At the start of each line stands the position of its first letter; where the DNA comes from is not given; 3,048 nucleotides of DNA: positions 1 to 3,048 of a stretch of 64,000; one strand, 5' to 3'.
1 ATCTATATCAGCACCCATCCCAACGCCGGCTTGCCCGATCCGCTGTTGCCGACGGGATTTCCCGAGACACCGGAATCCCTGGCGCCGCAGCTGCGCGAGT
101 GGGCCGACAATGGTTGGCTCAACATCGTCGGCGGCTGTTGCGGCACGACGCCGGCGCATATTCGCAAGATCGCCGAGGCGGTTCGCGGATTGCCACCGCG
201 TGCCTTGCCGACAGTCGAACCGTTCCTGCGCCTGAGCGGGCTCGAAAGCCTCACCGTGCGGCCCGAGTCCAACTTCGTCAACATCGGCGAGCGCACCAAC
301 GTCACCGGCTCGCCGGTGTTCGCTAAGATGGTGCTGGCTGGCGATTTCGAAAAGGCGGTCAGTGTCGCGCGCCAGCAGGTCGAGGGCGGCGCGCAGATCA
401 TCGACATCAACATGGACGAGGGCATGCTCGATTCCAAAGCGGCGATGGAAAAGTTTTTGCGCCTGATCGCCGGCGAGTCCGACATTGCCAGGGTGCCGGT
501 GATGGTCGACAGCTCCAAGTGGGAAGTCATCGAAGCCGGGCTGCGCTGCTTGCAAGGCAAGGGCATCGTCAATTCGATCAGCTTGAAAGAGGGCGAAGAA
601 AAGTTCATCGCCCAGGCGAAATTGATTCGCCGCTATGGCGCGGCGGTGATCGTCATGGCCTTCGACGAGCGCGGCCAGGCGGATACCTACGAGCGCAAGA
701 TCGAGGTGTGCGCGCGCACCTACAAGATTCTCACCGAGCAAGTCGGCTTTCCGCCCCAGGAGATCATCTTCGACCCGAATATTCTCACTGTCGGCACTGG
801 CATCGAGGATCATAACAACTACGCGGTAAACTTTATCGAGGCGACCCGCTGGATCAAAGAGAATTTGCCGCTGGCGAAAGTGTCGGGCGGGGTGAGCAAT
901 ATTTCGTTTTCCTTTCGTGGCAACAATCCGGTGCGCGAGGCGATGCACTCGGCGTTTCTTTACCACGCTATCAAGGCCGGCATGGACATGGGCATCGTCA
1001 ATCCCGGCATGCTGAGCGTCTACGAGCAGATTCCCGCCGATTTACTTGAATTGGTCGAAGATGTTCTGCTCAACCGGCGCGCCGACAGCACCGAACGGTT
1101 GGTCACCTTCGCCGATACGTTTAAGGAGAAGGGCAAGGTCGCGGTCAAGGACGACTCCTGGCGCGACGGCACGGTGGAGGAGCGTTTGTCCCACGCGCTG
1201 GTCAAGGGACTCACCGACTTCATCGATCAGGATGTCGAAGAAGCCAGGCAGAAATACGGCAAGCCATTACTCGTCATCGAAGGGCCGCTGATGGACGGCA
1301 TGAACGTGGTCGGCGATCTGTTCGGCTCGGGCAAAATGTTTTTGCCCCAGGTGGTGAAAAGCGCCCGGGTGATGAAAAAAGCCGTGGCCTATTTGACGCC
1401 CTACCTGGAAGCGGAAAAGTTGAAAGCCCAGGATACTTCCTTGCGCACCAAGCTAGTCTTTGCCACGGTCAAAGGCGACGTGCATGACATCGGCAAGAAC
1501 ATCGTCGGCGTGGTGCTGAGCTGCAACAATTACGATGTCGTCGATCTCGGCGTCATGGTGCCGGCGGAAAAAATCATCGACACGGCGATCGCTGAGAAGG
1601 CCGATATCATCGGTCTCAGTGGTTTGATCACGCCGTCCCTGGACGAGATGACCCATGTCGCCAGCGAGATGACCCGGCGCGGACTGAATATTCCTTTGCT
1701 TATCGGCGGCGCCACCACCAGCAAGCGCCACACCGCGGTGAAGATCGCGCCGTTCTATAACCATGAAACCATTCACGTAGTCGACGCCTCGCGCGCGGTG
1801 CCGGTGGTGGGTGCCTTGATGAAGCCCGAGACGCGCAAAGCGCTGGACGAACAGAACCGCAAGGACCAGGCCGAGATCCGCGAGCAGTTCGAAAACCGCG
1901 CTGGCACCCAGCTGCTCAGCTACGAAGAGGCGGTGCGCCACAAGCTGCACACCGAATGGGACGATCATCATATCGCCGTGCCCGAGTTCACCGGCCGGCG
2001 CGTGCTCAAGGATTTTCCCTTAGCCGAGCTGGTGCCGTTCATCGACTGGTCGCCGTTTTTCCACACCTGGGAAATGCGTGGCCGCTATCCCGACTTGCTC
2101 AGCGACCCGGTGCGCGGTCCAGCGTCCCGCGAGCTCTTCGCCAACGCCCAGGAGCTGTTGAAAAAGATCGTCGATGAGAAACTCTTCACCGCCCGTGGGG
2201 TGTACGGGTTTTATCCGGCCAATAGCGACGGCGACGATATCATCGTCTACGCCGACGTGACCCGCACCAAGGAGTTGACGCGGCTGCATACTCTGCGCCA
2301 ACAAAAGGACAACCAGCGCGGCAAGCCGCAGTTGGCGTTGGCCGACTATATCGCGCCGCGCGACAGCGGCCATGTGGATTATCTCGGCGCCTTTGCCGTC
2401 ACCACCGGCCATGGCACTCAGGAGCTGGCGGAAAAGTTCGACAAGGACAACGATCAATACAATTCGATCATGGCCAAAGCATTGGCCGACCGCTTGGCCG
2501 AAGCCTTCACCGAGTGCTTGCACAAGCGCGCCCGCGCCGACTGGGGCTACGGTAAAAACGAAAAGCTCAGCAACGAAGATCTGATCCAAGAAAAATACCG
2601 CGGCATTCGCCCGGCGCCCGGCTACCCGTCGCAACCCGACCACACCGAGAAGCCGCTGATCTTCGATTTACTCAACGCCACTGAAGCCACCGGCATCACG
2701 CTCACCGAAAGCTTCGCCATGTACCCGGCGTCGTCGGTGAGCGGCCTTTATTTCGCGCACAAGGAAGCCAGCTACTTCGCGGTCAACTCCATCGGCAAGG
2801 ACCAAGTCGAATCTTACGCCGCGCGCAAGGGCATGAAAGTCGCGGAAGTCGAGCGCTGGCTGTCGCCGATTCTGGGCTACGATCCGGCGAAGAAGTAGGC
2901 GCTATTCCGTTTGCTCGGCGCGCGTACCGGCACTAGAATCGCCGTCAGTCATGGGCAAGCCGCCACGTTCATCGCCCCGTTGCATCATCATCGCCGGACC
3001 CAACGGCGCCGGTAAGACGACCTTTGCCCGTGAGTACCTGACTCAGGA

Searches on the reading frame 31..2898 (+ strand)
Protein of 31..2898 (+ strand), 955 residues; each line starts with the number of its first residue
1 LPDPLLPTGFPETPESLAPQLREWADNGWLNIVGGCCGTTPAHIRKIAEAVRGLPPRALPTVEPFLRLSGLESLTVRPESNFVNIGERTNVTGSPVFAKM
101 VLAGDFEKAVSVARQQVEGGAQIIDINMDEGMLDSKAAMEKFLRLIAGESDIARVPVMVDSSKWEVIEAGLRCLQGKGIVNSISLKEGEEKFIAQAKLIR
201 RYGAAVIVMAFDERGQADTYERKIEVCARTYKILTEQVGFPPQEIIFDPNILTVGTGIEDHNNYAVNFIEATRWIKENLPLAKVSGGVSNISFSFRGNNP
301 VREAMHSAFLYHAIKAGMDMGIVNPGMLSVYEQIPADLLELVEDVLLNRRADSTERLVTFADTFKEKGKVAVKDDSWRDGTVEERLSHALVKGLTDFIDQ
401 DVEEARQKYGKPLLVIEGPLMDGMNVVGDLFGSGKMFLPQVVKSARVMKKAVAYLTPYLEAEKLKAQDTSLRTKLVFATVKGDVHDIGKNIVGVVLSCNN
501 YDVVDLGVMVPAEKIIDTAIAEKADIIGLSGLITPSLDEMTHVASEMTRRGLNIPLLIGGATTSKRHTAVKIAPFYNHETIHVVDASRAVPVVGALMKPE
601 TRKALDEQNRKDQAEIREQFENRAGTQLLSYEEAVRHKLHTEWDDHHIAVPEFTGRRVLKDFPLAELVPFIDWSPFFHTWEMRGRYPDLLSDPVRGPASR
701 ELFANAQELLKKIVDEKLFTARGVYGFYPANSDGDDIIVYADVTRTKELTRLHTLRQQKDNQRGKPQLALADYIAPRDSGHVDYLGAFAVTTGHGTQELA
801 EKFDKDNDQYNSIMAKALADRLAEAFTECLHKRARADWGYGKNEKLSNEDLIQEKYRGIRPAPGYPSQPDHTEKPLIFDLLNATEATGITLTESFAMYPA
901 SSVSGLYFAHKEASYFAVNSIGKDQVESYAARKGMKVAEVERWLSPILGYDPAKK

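Call 49: search_protein_families(library=pfam, proteins=[window:31-2898:+], max_evalue=0.00001)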
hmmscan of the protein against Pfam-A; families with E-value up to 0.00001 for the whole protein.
window:31-2898:+ (955 aa): 5 families
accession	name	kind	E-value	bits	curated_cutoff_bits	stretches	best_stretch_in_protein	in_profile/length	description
PF02965.22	Met_synt_B12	-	1e-121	406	25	1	664-934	2-273/273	Vitamin B12 dependent methionine synthase, activation domain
PF00809.28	Pterin_bind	-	3.4e-65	220.5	25.5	1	86-324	1-244/244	Pterin binding enzyme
PF02607.22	B12-binding_2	-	8.3e-26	90.4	23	1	382-455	1-73/74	B12 binding domain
PF02310.24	B12-binding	-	6.2e-20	71.7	32.1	1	474-564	2-92/121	B12 binding domain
PF02574.22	S-methyl_trans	-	3.4e-12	47.3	22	1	10-51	243-283/283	Homocysteine S-methyltransferase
